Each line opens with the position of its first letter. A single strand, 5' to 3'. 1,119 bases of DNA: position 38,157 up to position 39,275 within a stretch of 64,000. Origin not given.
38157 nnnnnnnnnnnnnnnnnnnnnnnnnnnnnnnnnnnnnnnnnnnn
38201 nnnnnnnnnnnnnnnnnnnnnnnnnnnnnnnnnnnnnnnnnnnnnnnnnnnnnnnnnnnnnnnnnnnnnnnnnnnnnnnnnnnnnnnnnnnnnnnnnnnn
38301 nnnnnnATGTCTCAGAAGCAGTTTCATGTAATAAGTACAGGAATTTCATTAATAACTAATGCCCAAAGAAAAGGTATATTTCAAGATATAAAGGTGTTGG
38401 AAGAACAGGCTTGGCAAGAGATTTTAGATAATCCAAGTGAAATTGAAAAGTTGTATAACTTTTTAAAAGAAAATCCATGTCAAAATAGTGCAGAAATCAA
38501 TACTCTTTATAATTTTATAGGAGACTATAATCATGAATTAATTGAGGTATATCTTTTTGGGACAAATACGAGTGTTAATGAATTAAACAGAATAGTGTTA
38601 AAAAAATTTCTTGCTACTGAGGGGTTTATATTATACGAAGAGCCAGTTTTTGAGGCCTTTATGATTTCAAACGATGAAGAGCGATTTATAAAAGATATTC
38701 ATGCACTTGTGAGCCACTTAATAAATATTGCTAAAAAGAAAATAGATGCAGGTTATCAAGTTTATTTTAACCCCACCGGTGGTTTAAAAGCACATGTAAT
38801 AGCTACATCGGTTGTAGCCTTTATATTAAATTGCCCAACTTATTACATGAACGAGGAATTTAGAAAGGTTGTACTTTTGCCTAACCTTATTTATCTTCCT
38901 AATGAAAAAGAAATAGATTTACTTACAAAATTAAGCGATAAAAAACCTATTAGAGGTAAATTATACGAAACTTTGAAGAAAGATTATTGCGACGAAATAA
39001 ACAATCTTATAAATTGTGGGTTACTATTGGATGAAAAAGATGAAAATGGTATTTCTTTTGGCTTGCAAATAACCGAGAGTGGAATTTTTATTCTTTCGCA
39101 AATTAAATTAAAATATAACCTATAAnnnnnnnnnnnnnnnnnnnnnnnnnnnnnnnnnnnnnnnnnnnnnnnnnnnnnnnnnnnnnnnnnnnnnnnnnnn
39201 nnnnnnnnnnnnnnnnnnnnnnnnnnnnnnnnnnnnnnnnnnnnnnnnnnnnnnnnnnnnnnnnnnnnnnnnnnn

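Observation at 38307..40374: Orphan CARF(APE2256-like)-wHTH protein paired with a DUF6569/ARPP-1-like protein, with no CRISPR-Cas or cyclase in 64 kb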

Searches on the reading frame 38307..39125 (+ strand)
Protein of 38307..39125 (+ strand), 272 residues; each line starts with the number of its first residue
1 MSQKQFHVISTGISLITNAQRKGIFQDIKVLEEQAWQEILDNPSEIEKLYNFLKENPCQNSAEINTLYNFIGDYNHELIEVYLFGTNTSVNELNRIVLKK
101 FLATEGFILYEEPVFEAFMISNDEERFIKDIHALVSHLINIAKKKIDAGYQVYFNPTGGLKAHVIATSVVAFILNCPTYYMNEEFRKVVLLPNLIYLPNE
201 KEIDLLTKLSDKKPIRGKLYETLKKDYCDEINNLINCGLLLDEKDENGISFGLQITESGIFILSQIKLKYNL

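Call 3: search_protein_families(library=pfam, proteins=[window:38307-39125:+], max_evalue=1)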
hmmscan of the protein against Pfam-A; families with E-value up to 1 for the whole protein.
window:38307-39125:+ (272 aa): 1 family
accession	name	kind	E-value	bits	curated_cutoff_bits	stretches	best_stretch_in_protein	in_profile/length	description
PF09651.16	Cas_APE2256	-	1e-21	77.7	24.8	1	59-193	2-135/136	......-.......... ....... (Cas_APE2256)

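Call 4: search_protein_families(library=ncbifam, proteins=[window:38307-39125:+], max_evalue=1)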
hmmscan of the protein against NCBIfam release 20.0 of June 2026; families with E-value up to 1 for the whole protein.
window:38307-39125:+ (272 aa): 2 families
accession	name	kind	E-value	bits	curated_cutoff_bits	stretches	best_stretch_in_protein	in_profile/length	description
NF040951.1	CRSPR_nucase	equivalog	2.7e-14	52.8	600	1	37-208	46-217/322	CRISPR system ring nuclease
TIGR02619.1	TIGR02619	domain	9.5e-13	48.3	37.45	1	50-193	3-148/149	putative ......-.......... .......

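Call 5: search_protein_families(library=padloc, proteins=[window:38307-39125:+], max_evalue=1)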
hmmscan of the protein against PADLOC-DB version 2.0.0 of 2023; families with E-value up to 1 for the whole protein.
window:38307-39125:+ (272 aa): 27 families (the best 25 are shown)
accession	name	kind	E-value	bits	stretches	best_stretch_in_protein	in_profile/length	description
PDLC01926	CARF7--CARF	-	8.1e-35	118.5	1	5-242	2-223/241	-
PDLC01033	CARF_RelE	-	5.8e-29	99.4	1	5-194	2-174/294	CARF+RelE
PDLC01355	Csm6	-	7.7e-26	88.7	1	37-195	11-162/172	CAS-III; associated_signaling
PDLC01462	Csm6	-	1.9e-22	77.8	1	12-213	2-188/192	CAS-III; associated_signaling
PDLC01634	Csm6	-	1.4e-21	75.1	1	59-194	2-130/130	CAS-III; associated_signaling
PDLC01931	CARF7--CARF_DUF2103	-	9.3e-19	65.8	1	8-194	5-171/340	-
PDLC01936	CARF7--CARF_RelE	-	9.1e-16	56.1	1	12-210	9-203/356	-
PDLC01937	CARF7--CARF_RelE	-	6.1e-15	52.9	1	37-193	18-168/344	-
PDLC01307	Csm6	-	2.1e-14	51.6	1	29-194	3-156/169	CAS-III; associated_signaling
PDLC01928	CARF7--CARF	-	1.4e-13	49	1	51-206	68-218/278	-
PDLC01934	CARF7--CARF_RelE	-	1.2e-12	45.6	1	5-193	3-199/359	-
PDLC01930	CARF7--CARF_DUF2103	-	1.9e-10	38.6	1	9-194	6-178/353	-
PDLC01969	CARF_RelE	-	1.3e-08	32.6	1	123-194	60-127/296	-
PDLC01927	CARF7--CARF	-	6e-08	30.3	1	8-194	5-174/297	-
PDLC01932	CARF7--CARF_DUF2103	-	3.9e-05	21.3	1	81-194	69-182/361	-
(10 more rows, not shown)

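Call 8: search_solved_structures(query=window:38307-39125:+, max_evalue=1, show_alignments=3)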
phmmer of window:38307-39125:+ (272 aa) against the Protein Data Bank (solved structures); distinct sequences matched with E-value up to 1: 12.
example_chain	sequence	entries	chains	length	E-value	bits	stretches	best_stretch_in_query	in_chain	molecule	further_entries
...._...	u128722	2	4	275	6.5e-12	49.1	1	33-194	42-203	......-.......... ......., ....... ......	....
7pq6_AAA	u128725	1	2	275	7.6e-12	48.8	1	33-194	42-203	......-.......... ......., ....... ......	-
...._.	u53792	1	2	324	3.2e-11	46.8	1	32-208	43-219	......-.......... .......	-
7pqa_AAA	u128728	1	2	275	6.7e-11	45.8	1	33-194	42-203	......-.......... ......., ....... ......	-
8dm7_D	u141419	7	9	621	0.58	13.2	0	120-167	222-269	Angiotensin-converting enzyme 2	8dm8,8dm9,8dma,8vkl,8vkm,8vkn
7yvu_A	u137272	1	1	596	0.59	13.1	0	120-167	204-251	Processed angiotensin-converting enzyme 2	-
7wrh_D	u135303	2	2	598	0.59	13.1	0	120-167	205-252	Processed angiotensin-converting enzyme 2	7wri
5lec_A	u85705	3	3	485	0.68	12.9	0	206-250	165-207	DDD_D12_12_D12_12_D12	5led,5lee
7xo4_D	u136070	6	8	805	0.89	12.6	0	120-167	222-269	Angiotensin-converting enzyme 2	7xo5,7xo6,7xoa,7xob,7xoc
8aqt_A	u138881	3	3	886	0.95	12.5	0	120-167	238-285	Processed angiotensin-converting enzyme 2,Ig gamma-2A chain C region, membrane-bound form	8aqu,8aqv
8aqw_A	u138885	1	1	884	0.95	12.5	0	120-167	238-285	Processed angiotensin-converting enzyme 2,Ig gamma-2A chain C region, A allele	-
3us6_A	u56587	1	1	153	0.96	12.5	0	112-181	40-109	Histidine-containing Phosphotransfer Protein type 1, MtHPt1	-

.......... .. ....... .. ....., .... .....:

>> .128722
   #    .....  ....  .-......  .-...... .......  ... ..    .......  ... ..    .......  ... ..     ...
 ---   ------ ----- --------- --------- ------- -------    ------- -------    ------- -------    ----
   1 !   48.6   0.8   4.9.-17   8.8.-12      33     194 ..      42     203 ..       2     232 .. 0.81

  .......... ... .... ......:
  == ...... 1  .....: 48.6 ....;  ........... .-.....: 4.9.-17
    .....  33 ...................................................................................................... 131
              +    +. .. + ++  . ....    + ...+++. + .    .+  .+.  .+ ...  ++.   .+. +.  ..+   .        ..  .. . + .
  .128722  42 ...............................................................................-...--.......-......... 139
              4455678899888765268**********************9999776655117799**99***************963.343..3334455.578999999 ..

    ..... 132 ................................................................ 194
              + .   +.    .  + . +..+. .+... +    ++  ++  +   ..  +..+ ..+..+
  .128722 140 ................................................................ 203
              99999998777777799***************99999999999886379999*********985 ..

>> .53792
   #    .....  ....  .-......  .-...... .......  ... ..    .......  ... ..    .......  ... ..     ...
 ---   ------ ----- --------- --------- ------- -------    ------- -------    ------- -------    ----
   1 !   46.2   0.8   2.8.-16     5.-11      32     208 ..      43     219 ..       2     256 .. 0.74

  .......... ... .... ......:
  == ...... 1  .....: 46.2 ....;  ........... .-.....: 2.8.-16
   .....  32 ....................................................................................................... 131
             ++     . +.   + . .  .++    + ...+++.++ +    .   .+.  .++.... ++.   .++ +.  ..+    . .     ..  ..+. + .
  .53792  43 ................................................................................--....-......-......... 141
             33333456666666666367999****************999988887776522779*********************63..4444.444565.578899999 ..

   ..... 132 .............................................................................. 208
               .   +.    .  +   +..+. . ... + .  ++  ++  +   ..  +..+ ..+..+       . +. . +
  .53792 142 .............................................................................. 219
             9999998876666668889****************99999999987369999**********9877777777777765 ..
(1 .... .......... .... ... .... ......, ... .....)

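Call 12: find_homologous_proteins(query=window:38307-39125:+, max_evalue=0.001)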
Query window:38307-39125:+ (272 aa): 95 proteins with E <= 0.001 among 663 candidates.
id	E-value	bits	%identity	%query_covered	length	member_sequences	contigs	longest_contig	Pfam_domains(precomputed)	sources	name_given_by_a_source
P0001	3.1e-175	599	100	100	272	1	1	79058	PF09651.17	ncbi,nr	ncbi:MAG: putative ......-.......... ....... [Bacteroidales bacterium]|nr:putative CRISPR-associated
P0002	3.4e-72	261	50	97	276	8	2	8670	PF09651.17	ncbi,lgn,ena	ncbi:MAG: putative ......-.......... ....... [candidate division WOR-3 bacterium]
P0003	2.4e-70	255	47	97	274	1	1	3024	PF09651.17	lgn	-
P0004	3.3e-68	248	47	97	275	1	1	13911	PF09651.17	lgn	-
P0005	9.1e-68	247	49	97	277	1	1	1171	PF09651.17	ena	-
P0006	1.4e-66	243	47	97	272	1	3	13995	PF09651.17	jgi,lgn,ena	-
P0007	2.4e-65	239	47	97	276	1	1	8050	PF09651.17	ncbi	-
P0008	3.4e-64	235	46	97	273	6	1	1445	PF09651.17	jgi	-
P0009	4.6e-64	235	46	97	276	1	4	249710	PF09651.17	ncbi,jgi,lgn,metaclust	jgi:putative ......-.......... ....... (TIGR02619 family)|metaclust:\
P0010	1.2e-63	233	48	97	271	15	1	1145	PF09651.17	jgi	jgi:putative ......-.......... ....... (TIGR02619 family)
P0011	1.6e-63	233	45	96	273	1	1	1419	PF09651.17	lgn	-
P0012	4.6e-63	232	45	97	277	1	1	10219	PF09651.17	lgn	-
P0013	5.5e-63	231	46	96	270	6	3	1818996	PF09651.17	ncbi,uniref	ncbi:putative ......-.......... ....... [Thermodesulfovibrio sp. 3462-1]|uniref:CRISPR-associated pr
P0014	6.4e-63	231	45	97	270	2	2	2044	PF09651.17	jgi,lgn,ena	-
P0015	8.1e-63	231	44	97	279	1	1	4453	PF09651.17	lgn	-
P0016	1.1e-62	230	47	97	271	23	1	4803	PF09651.17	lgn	-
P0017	3.0e-62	229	44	97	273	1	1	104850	PF09651.17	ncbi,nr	ncbi:MAG: putative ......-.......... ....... [Deltaproteobacteria bacterium]|nr:putative CRISPR-asso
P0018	3.4e-62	229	43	97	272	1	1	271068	PF09651.17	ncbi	-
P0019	4.6e-62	228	46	97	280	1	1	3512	PF09651.17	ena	-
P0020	4.7e-62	228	47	97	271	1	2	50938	PF09651.17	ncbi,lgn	ncbi:MAG: putative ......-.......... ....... [candidate division WOR-3 bacterium]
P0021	7.8e-62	228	45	97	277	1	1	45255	PF09651.17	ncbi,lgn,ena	-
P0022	8.8e-62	227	45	97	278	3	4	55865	PF09651.17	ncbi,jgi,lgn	jgi:putative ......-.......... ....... (TIGR02619 family)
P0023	9.3e-62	227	45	96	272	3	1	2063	PF09651.17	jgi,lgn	-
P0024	1.2e-61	227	45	98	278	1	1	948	PF09651.17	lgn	-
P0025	2.0e-61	226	44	97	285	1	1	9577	PF09651.17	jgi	jgi:putative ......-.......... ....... (TIGR02619 family)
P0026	3.6e-61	225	45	97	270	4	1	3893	PF09651.17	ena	-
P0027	4.2e-61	225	46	96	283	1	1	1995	PF09651.17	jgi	-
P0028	4.4e-61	225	44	95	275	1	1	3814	PF09651.17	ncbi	ncbi:MAG: putative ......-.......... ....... [Thermoplasmata archaeon]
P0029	5.6e-61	225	44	97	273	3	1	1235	PF09651.17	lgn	-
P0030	5.7e-61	225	46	94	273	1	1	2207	PF09651.17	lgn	-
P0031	2.9e-60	222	45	94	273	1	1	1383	PF09651.17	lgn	-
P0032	6.2e-60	221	44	97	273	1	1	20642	PF09651.17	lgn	-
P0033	8.5e-60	221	44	97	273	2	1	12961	PF09651.17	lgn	-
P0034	9.5e-60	221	43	97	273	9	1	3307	PF09651.17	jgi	-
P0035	1.0e-59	221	44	97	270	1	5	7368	PF09651.17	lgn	-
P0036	1.2e-59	220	44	98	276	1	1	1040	PF09651.17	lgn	-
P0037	1.4e-59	220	46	97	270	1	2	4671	PF09651.17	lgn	-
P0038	1.5e-59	220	43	96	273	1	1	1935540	PF09651.17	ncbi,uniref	ncbi:putative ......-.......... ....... [Thermodesulfovibrio sp. 3907-1M]|uniref:CRISPR-associated p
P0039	1.8e-59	220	44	97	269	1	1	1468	PF09651.17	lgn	-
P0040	2.0e-59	220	44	97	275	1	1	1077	PF09651.17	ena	-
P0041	2.2e-59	219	45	96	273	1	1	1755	PF09651.17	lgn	-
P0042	2.9e-59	219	43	97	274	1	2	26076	PF09651.17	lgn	-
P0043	6.3e-59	218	43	97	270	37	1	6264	PF09651.17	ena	-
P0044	6.3e-59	218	44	97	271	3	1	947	PF09651.17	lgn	-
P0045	3.5e-58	216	42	97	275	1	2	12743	PF09651.17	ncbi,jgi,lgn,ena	-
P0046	6.0e-58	215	44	95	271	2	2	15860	PF09651.17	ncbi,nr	ncbi:MAG: putative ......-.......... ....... [Thermodesulfovibrio sp.]|nr:putative CRISPR-associated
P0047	2.3e-57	213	42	97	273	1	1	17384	PF09651.17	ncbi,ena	-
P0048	2.5e-57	213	43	99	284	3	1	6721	PF09651.17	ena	-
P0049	2.9e-57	213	42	97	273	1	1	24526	PF09651.17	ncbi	-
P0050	4.2e-57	212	43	97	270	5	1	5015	PF09651.17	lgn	-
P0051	5.1e-57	212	43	96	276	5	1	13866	PF09651.17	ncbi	-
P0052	8.5e-57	211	41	96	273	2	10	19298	PF09651.17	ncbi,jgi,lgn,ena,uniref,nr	ncbi:putative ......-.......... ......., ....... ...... [Candidatus Thermokryptus mobilis]|uniref:Pu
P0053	8.5e-57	211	41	97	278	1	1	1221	PF09651.17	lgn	-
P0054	1.2e-56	211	40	97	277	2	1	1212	PF09651.17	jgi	-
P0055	1.5e-56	210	42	98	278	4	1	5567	PF09651.17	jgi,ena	-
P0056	1.8e-56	210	45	96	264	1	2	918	PF09651.17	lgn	-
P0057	2.8e-56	209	47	97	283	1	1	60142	PF09651.17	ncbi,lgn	ncbi:putative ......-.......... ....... [Hydrogenobaculum acidophilum]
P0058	3.3e-56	209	44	94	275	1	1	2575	PF09651.17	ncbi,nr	ncbi:MAG: putative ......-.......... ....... [Thermodesulfovibrionales bacterium]|nr:putative CRISPR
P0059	3.5e-56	209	42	97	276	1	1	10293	PF09651.17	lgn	-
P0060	5.6e-56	208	41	97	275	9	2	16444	PF09651.17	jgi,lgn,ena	-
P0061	6.7e-56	208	41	97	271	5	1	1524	PF09651.17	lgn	-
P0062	7.8e-56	208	40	96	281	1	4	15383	PF09651.17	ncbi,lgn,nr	ncbi:MAG: putative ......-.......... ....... [Candidatus Kryptonium sp.]|nr:putative CRISPR-associat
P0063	8.1e-56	208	44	94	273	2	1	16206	PF09651.17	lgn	-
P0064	1.2e-55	207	42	94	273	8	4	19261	PF09651.17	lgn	-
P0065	2.0e-55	207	43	97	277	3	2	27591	PF09651.17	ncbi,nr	ncbi:MAG: putative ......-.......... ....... [Thermodesulfobacteriaceae bacterium]|nr:putative CRISP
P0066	2.8e-55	206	43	97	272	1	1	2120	PF09651.17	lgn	-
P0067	3.1e-55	206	41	96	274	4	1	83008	PF09651.17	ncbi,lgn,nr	ncbi:MAG: putative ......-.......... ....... [Candidatus Calescibacterium sp.]|nr:putative CRISPR-as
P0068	5.8e-55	205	40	96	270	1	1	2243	PF09651.17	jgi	-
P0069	2.8e-54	203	42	99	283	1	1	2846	PF09651.17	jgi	-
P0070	3.8e-54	202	42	97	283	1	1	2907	PF09651.17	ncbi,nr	ncbi:putative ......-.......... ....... [bacterium]|nr:putative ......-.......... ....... [bacterium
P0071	2.8e-53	199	38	97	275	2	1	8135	PF09651.17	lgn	-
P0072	6.2e-53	198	41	97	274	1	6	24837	PF09651.17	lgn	-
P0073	1.1e-52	198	42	96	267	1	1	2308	PF09651.17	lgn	-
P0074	3.3e-52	196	40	99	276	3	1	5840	PF09651.17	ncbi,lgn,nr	ncbi:MAG: putative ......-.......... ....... [Spirochaetia bacterium]|nr:putative CRISPR-associated 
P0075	1.1e-50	191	37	97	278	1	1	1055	PF09651.17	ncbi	-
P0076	6.4e-50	188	44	72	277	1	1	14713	PF09651.17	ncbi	ncbi:MAG: putative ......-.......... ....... [Brevinematia bacterium]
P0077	1.2e-49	188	38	97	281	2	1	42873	PF09651.17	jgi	-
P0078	2.4e-49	187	40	97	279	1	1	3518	PF09651.17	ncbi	-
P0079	2.6e-49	186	41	96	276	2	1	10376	PF09651.17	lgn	-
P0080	4.2e-49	186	39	97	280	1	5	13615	PF09651.17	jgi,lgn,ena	-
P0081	1.6e-48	184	39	97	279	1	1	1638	PF09651.17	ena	-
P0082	5.6e-48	182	38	96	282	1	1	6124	PF09651.17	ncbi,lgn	ncbi:MAG: putative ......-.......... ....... [Candidatus Aenigmatarchaeota archaeon]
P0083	9.6e-48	181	40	97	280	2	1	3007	PF09651.17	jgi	-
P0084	1.8e-47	180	40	97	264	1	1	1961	PF09651.17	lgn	-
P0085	2.0e-47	180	40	86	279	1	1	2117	PF09651.17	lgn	-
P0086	4.4e-47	179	44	89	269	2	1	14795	PF09651.17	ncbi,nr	ncbi:MAG: putative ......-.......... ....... [Thermodesulfovibrio sp.]|nr:putative CRISPR-associated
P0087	5.0e-47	179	44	78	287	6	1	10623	PF09651.17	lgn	-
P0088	1.3e-46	178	42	85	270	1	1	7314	PF09651.17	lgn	-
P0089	2.2e-46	177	39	98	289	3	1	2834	PF09651.17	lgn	-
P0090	4.0e-43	166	41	75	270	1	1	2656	PF09651.17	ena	-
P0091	9.9e-42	162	37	76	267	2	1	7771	PF09651.17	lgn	-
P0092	2.9e-37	147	43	69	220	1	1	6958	PF09651.17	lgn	-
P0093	3.7e-36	143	41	69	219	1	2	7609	PF09651.17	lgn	-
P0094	1.0e-35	142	39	70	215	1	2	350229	PF09651.17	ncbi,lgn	ncbi:MAG: putative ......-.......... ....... [Dissulfuribacterales bacterium]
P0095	1.3e-34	138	51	51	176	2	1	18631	PF09651.17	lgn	-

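Call 14: find_encoding_contigs(protein=P0002, flank=10000, max_places=3)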
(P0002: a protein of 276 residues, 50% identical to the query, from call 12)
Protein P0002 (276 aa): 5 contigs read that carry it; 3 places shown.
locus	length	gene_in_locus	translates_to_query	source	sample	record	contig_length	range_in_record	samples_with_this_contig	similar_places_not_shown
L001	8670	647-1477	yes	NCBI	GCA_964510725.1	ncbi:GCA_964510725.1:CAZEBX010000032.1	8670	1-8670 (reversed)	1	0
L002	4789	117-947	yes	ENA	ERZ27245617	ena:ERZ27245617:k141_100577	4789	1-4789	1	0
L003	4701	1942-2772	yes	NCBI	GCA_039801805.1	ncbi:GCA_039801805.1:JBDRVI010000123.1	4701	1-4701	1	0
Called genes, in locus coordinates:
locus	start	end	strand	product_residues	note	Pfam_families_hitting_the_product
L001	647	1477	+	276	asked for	PF09651:Cas_APE2256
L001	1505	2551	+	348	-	PF09700:Cas_Cmr3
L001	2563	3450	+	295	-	PF03787:RAMPs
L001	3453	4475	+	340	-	PF03787:RAMPs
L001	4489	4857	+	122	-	PF09701:Cas_Cmr5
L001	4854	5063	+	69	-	-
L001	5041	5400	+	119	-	-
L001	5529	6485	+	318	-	PF03787:RAMPs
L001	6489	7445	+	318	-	PF03537:Glyco_hydro_114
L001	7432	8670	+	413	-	?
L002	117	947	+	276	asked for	PF09651:Cas_APE2256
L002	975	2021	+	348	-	PF09700:Cas_Cmr3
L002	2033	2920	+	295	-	PF03787:RAMPs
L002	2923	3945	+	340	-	PF03787:RAMPs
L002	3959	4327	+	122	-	PF09701:Cas_Cmr5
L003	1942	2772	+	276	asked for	PF09651:Cas_APE2256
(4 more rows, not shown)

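Call 15: find_encoding_contigs(protein=P0013, flank=10000, max_places=3)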
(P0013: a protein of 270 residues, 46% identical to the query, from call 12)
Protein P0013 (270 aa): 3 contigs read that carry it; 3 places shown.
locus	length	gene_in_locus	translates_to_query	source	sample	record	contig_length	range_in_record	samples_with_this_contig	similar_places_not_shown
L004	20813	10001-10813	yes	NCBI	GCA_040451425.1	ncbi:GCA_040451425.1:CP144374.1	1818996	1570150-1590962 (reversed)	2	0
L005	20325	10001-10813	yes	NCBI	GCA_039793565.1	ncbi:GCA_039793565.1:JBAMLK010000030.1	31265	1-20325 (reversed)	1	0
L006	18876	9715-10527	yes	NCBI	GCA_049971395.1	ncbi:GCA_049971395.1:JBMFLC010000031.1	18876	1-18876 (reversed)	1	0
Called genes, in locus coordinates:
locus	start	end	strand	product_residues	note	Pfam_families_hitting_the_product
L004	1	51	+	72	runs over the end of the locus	PF01176:eIF-1a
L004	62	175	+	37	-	PF00444:Ribosomal_L36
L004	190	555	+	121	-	PF00416:Ribosomal_S13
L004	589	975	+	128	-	PF00411:Ribosomal_S11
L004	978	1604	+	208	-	PF00163:Ribosomal_S4, PF01479:S4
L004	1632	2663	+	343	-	PF01193:RNA_pol_L, PF01000:RNA_pol_A_bac, PF03118:RNA_pol_A_CTD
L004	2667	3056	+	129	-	PF01196:Ribosomal_L17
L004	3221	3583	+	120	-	PF00453:Ribosomal_L20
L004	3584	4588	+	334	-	PF02912:Phe_tRNA-synt_N, PF01409:tRNA-synt_2d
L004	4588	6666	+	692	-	PF03483:B3_4, PF03484:B5, PF17759:tRNA_synthFbeta, PF03147:FDX-ACB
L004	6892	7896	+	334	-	PF25919:BSH_CusB (faint), PF00364:Biotin_lipoyl (faint), PF25917:BSH_RND, PF25973:BSH_CzcB, PF25984:BSH_YknX, PF25954:Beta-barrel_RND_2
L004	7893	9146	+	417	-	PF12704:MacB_PCD, PF02687:FtsX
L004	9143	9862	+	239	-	PF02463:SMC_N (faint), PF00005:ABC_tran, PF13304:AAA_21 (faint)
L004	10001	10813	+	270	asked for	PF09651:Cas_APE2256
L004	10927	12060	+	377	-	PF09623:Cas_NE0113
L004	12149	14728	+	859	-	PF01966:HD (weak), PF18211:Csm1_B, PF22335:Cas10-Cmr2_palm2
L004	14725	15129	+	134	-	PF03750:Csm2_III-A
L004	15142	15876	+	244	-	PF03787:RAMPs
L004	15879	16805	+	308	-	PF03787:RAMPs (faint)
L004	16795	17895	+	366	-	PF03787:RAMPs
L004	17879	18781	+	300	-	PF27225:AF_1859_N, PF10040:CRISPR_Cas6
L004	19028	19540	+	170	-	-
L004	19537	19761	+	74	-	PF09827:CRISPR_Cas2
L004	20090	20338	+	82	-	PF01323:DSBA (weak)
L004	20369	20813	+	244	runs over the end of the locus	-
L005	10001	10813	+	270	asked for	PF09651:Cas_APE2256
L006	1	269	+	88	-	PF00416:Ribosomal_S13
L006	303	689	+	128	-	PF00411:Ribosomal_S11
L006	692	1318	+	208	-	PF00163:Ribosomal_S4, PF01479:S4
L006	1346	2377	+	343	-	PF01193:RNA_pol_L, PF01000:RNA_pol_A_bac, PF03118:RNA_pol_A_CTD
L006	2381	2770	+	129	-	PF01196:Ribosomal_L17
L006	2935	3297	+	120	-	PF00453:Ribosomal_L20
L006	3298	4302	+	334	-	PF02912:Phe_tRNA-synt_N, PF01409:tRNA-synt_2d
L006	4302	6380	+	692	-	PF03483:B3_4, PF03484:B5, PF17759:tRNA_synthFbeta, PF03147:FDX-ACB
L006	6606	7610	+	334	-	PF25919:BSH_CusB (faint), PF00364:Biotin_lipoyl (faint), PF25917:BSH_RND, PF25973:BSH_CzcB, PF25984:BSH_YknX, PF25954:Beta-barrel_RND_2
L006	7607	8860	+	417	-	PF12704:MacB_PCD, PF02687:FtsX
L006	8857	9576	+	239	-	PF02463:SMC_N (faint), PF00005:ABC_tran, PF13304:AAA_21 (faint)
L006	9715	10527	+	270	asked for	PF09651:Cas_APE2256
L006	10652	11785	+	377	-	PF09623:Cas_NE0113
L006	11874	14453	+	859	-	PF01966:HD (weak), PF18211:Csm1_B, PF22335:Cas10-Cmr2_palm2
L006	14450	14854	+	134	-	PF03750:Csm2_III-A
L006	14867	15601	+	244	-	PF03787:RAMPs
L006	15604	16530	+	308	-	PF03787:RAMPs (faint)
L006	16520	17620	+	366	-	PF03787:RAMPs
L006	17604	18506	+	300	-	PF27225:AF_1859_N, PF10040:CRISPR_Cas6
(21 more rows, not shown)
